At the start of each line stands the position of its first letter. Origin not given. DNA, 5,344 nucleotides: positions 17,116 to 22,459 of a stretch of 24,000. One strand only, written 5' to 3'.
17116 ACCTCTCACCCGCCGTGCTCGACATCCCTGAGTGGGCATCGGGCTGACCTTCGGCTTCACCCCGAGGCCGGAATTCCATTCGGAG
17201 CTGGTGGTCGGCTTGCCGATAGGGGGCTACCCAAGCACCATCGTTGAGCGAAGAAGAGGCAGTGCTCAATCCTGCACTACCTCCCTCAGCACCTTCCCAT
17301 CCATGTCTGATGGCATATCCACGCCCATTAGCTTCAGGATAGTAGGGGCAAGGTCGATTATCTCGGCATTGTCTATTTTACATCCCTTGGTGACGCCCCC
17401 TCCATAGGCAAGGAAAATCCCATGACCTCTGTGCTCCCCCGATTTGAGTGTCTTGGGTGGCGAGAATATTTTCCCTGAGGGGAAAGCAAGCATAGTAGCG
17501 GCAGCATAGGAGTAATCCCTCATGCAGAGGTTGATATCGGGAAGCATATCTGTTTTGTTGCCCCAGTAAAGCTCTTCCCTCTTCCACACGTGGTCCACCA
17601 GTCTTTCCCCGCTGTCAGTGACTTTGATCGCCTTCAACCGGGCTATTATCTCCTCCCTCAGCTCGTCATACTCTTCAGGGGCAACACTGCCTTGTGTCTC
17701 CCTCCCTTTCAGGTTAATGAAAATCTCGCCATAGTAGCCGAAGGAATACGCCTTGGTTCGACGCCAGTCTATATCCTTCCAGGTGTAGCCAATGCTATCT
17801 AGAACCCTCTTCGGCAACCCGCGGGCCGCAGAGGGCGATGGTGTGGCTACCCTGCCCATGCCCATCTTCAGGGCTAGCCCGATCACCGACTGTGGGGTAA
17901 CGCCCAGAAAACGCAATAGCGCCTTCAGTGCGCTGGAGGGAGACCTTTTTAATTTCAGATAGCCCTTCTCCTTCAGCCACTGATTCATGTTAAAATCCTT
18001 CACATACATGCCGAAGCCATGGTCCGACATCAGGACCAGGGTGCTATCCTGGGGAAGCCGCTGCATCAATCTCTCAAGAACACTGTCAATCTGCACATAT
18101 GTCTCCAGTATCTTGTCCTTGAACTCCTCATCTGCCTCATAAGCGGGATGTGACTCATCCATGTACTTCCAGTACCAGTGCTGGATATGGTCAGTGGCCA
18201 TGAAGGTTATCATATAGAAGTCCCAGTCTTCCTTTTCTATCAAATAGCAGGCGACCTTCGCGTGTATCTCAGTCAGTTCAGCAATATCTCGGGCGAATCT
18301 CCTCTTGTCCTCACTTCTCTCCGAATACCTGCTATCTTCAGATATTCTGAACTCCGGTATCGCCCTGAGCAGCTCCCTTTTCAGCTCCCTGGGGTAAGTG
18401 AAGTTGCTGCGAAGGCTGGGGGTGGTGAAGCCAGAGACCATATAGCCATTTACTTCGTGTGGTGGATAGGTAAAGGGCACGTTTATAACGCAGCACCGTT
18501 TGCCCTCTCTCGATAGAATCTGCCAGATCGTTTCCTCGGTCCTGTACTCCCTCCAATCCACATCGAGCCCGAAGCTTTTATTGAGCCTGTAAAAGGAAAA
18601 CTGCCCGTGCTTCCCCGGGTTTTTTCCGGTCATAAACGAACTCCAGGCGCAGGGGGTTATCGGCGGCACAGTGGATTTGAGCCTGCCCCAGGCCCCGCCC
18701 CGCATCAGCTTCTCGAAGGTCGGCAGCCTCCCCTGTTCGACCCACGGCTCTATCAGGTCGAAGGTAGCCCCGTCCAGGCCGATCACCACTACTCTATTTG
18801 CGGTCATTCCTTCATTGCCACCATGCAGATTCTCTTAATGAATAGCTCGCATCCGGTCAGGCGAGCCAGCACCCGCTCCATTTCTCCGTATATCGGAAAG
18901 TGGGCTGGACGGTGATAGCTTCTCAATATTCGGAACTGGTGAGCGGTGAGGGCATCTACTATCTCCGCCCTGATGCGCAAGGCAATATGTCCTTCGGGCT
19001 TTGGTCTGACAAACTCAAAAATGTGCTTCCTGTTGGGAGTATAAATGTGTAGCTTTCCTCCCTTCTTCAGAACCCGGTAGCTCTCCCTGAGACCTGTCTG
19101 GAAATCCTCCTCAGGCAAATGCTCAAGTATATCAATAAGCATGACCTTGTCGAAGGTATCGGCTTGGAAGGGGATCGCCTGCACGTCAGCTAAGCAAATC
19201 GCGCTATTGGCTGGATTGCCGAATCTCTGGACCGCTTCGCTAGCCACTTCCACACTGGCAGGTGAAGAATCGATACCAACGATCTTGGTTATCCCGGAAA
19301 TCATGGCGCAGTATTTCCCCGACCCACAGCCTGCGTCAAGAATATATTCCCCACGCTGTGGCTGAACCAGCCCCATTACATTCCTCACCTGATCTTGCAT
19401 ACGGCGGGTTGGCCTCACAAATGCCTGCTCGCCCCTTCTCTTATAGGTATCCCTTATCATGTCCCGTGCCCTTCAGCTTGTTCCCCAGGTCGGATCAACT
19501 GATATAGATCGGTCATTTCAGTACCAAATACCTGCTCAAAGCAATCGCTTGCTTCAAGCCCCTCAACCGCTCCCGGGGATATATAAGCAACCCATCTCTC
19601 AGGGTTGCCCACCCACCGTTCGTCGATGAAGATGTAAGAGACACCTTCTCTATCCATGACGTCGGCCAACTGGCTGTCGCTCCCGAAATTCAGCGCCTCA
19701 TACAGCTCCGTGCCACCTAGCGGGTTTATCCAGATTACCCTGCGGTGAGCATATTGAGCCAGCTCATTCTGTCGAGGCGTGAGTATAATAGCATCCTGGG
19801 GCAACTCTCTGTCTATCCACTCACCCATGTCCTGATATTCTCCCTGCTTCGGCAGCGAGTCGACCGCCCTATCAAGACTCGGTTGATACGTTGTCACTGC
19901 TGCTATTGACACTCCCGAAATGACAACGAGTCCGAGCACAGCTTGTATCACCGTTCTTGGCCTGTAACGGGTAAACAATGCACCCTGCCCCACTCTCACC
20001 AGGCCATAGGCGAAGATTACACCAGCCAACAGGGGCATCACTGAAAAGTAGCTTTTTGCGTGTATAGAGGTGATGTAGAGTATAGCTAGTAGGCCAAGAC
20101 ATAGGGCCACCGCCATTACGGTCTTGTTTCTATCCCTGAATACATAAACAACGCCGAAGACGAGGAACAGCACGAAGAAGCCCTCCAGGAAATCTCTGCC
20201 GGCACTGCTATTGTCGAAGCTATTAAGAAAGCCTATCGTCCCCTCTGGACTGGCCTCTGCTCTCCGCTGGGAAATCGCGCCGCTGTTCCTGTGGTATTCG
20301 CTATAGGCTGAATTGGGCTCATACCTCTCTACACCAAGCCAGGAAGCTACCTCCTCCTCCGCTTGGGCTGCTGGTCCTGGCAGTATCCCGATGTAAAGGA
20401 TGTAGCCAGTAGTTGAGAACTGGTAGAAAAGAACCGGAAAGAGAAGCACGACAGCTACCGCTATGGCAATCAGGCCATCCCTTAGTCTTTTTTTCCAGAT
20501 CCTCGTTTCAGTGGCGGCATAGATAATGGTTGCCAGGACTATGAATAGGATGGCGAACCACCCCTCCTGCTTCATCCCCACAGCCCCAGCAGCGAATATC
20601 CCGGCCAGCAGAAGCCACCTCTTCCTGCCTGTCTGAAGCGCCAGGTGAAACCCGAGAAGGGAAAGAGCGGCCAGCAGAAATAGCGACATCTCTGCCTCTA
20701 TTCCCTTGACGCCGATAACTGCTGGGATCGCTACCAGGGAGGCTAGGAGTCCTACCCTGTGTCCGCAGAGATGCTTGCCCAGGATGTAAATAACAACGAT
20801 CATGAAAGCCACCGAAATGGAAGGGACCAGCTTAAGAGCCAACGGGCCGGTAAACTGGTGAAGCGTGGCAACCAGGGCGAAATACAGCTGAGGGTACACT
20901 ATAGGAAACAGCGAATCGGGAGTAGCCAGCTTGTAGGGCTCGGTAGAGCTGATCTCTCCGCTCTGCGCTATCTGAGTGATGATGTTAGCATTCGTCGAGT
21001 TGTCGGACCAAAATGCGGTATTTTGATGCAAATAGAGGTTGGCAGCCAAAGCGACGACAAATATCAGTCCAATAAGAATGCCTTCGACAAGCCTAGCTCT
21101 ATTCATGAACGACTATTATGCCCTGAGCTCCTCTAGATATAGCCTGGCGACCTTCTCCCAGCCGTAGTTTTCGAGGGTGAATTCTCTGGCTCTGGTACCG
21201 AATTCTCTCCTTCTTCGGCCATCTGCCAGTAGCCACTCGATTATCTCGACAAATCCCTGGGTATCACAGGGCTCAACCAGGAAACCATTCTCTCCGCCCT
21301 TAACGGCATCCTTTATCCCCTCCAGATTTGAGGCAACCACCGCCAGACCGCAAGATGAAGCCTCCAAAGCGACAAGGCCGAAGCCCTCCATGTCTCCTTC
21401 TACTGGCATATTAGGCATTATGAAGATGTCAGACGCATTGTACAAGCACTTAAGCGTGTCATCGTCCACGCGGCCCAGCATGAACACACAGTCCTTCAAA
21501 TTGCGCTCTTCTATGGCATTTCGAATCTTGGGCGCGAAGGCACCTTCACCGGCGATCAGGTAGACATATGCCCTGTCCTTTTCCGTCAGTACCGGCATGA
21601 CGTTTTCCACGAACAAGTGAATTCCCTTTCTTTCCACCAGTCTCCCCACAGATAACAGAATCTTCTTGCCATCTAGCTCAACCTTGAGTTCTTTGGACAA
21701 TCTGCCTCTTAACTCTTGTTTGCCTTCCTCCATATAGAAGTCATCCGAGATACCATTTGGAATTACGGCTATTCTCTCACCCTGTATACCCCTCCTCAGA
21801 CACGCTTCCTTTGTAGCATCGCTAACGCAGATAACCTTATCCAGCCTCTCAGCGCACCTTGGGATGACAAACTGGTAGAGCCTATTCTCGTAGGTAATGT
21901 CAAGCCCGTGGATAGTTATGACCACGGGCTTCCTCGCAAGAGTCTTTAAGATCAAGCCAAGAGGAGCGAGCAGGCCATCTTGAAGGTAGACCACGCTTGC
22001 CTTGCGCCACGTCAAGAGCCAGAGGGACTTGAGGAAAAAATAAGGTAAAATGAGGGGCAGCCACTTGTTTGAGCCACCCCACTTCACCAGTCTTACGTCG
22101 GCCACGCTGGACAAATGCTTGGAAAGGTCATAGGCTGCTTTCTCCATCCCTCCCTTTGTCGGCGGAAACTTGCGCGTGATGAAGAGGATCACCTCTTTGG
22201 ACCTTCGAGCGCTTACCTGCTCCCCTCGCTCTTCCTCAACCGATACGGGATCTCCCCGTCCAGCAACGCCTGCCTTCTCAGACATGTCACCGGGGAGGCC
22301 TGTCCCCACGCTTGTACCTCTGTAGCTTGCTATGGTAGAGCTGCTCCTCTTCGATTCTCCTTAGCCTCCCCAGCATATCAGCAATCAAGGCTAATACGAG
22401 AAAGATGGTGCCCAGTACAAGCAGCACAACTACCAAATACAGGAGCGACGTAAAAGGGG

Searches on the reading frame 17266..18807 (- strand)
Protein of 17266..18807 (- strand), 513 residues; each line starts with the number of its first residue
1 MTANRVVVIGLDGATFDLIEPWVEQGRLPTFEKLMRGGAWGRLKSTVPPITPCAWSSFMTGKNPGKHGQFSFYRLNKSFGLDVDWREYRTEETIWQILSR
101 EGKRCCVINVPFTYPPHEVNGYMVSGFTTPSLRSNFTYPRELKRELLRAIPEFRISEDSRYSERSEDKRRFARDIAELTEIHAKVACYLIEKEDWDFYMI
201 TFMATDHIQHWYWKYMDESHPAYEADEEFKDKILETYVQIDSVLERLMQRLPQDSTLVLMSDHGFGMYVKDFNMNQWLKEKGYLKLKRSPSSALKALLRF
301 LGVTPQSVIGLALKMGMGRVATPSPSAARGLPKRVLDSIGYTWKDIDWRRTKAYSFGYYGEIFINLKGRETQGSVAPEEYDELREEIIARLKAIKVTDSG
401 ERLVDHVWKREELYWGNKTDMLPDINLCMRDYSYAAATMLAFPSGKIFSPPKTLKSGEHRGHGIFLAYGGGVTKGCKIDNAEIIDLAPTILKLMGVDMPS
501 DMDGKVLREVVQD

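Call 9: search_protein_families(library=pfam, proteins=[window:17266-18807:-])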
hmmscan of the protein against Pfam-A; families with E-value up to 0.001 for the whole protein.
window:17266-18807:- (513 aa): 3 families
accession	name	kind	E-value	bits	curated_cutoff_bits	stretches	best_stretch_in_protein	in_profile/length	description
PF01663.27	Phosphodiest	-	2.2e-45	156.2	23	1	6-427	1-315/342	Type I phosphodiesterase / nucleotide pyrophosphatase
PF00884.28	Sulfatase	-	4.5e-05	23.4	25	1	179-269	151-247/301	Sulfatase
PF16347.10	SGSH_C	-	0.0002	22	29.3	1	466-512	22-69/154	N-sulphoglucosamine sulphohydrolase, C-terminal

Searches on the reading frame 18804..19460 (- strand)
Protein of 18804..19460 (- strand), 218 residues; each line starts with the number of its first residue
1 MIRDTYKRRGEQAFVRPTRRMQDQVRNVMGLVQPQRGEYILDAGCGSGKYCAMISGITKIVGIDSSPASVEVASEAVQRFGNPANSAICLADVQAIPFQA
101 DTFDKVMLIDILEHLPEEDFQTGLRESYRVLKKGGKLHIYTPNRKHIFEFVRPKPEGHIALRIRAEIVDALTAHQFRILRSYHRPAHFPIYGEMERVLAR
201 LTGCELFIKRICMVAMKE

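Call 9: search_protein_families(library=pfam, proteins=[window:18804-19460:-])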
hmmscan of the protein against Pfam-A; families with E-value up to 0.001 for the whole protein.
window:18804-19460:- (218 aa): 10 families
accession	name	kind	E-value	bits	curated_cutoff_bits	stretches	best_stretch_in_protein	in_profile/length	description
PF13649.12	Methyltransf_25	-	1.4e-19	71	27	1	40-135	1-97/97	Methyltransferase domain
PF08241.18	Methyltransf_11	-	1.9e-19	70.5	21.2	1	41-138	1-94/95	Methyltransferase domain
PF13847.12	Methyltransf_31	-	3.3e-15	56.5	27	1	37-143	4-113/145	Methyltransferase domain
PF13489.12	Methyltransf_23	-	9.2e-13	48.7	27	1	34-179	20-162/164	Methyltransferase domain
PF08242.18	Methyltransf_12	-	3.7e-12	47.2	30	1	41-137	1-98/98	Methyltransferase domain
PF01209.24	Ubie_methyltran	-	5.6e-11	42.7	20.1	1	27-144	38-156/233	ubiE/COQ5 methyltransferase family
PF02353.26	CMAS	-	1.4e-10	41.4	27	1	24-146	50-171/273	Mycolic acid cyclopropane synthetase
PF08003.17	Methyltransf_9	-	5.1e-06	26.1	23.8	1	29-115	108-195/315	Protein of unknown function (DUF1698)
PF05148.21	Methyltransf_8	-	4.8e-05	23.8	27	0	33-139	69-156/219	Hypothetical methyltransferase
PF06325.19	PrmA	-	0.0003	20.8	22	1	35-113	160-240/296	Ribosomal protein L11 methyltransferase (PrmA)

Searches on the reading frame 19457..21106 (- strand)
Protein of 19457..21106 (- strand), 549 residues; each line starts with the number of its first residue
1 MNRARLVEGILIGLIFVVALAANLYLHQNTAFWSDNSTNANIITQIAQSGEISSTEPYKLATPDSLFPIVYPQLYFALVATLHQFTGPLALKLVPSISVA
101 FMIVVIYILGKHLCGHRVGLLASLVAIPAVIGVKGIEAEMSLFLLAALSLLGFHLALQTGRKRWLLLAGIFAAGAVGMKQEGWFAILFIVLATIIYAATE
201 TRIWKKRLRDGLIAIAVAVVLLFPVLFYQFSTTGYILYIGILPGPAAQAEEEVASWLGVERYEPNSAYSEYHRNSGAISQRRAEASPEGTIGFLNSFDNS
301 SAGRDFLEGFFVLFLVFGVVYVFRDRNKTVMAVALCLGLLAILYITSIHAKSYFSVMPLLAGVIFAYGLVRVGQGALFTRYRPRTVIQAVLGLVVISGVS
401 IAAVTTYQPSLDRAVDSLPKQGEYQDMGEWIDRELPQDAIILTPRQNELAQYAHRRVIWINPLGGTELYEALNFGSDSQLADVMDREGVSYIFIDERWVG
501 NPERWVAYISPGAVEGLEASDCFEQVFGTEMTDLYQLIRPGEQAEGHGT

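Call 9: search_protein_families(library=pfam, proteins=[window:19457-21106:-])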
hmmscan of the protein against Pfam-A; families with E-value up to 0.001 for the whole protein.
window:19457-21106:- (549 aa): 2 families
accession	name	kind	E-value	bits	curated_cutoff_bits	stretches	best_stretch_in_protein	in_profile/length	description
PF13231.12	PMT_2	-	1.8e-08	35.2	26.1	1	77-227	11-159/160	Dolichyl-phosphate-mannose-protein mannosyltransferase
PF20604.3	DUF6798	-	6.1e-05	23.1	26.9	1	424-457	3-37/61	Domain of unknown function (DUF6798)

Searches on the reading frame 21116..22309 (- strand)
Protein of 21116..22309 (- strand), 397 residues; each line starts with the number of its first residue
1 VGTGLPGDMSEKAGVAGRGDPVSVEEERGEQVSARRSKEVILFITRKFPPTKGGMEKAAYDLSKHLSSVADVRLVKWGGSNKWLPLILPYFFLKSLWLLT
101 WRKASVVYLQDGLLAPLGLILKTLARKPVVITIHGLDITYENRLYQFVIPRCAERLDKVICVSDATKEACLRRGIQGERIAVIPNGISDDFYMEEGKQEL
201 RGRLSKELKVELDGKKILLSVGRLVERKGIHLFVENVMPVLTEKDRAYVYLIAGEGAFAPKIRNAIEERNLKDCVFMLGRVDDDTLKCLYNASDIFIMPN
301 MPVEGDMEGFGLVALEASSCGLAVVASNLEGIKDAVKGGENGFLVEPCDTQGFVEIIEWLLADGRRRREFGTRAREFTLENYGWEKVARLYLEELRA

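Call 9: search_protein_families(library=pfam, proteins=[window:21116-22309:-])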
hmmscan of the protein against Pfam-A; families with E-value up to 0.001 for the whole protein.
window:21116-22309:- (397 aa): 6 families
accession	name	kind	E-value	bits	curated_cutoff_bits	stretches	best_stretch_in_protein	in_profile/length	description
PF00534.26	Glycos_transf_1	-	5.8e-39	133.8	26.4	1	213-376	13-171/172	Glycosyl transferases group 1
PF13692.12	Glyco_trans_1_4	-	9.1e-33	114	27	1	216-363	2-142/142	Glycosyl transferases group 1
PF13439.12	Glyco_transf_4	-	2.1e-16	60.9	28.5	1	69-190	38-169/170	Glycosyltransferase Family 4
PF13579.12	Glyco_trans_4_4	-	1e-12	49.1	29.7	1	98-186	67-158/158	Glycosyl transferase 4-like domain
PF13524.12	Glyco_trans_1_2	-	1.3e-06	28.8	25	1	278-392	32-143/144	Glycosyl transferase-like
PF20706.3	GT4-conflict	-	2.5e-06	27.2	26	1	213-389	195-383/385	Family 4 Glycosyltransferase in conflict systems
